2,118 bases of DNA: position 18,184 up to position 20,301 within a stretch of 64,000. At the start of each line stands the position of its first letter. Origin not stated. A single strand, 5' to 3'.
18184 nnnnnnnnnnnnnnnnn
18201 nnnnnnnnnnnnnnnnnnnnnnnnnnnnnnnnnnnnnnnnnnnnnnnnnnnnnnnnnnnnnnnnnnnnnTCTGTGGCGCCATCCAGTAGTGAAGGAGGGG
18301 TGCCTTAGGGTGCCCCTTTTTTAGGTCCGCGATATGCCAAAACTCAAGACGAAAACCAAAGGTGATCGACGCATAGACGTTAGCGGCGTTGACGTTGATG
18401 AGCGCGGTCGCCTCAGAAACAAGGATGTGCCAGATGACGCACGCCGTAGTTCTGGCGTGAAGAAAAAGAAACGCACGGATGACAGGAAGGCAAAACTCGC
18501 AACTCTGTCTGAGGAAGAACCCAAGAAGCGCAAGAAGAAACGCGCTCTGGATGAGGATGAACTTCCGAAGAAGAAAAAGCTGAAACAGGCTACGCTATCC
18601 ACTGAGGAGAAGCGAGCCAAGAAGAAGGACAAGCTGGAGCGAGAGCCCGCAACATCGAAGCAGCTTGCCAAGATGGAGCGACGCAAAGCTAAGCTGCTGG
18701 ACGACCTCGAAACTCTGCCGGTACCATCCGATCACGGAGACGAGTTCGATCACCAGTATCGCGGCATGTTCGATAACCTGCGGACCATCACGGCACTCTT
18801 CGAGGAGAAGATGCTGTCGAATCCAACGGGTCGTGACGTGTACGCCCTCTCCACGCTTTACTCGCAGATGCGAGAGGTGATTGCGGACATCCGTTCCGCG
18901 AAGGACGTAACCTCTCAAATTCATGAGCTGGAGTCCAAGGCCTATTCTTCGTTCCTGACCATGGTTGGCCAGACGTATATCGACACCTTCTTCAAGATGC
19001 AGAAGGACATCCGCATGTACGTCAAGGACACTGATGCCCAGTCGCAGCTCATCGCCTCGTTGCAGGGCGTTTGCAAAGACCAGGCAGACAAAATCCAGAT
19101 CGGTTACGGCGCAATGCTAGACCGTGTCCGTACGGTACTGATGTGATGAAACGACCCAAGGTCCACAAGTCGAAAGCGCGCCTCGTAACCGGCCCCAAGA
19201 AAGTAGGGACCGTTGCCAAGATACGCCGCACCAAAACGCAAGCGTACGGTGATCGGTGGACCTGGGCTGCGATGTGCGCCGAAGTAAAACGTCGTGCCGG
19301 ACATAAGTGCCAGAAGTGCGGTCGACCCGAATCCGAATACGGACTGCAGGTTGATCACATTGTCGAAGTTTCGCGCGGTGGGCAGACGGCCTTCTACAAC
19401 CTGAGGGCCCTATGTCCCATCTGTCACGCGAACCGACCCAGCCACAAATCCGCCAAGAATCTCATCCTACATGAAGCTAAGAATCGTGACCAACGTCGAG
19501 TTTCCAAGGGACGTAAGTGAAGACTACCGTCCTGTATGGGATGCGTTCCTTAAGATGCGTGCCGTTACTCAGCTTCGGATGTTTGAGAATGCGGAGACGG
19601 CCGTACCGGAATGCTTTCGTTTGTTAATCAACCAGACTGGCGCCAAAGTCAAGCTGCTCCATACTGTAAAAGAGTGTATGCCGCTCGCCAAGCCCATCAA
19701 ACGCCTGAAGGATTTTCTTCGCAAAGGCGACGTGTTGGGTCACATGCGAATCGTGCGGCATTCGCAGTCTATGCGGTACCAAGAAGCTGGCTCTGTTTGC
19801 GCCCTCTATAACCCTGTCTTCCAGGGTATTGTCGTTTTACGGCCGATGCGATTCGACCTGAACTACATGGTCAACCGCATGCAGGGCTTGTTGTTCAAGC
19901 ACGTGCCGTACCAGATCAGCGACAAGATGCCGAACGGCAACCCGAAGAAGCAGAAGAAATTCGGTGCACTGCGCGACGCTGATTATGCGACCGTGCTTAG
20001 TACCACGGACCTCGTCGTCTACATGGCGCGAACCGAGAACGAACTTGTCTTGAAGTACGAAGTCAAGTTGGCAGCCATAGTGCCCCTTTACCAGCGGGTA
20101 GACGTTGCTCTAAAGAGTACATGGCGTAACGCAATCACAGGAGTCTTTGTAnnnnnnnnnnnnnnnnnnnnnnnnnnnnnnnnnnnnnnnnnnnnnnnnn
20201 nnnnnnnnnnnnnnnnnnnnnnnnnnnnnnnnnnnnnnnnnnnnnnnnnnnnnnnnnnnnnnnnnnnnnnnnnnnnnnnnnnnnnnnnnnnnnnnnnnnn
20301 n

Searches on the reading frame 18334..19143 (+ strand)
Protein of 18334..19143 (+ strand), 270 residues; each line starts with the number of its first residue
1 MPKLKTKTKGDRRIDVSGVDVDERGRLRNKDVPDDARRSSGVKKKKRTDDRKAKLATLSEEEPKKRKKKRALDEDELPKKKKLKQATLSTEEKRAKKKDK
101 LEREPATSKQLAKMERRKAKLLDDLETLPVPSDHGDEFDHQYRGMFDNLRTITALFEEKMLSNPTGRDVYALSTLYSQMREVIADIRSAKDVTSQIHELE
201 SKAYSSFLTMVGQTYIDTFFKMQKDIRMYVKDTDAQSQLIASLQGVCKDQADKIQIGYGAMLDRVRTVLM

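Call 57: search_protein_families(library=phrogs, proteins=[window:18334-19143:+], max_evalue=0.00001)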
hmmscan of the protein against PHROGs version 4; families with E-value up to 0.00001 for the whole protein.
window:18334-19143:+ (270 aa): 1 family
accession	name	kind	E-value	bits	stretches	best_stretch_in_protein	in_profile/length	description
phrog_23026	-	unknown function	1.7e-38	133.7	1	29-270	35-273/276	-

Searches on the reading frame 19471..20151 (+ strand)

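Call 57: search_protein_families(library=phrogs, proteins=[window:19471-20151:+], max_evalue=0.00001)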
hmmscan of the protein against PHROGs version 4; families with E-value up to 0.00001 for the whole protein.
window:19471-20151:+ (227 aa): 1 family
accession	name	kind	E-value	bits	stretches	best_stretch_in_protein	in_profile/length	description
phrog_37942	-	unknown function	4.8e-126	420.1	1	1-227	1-239/239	-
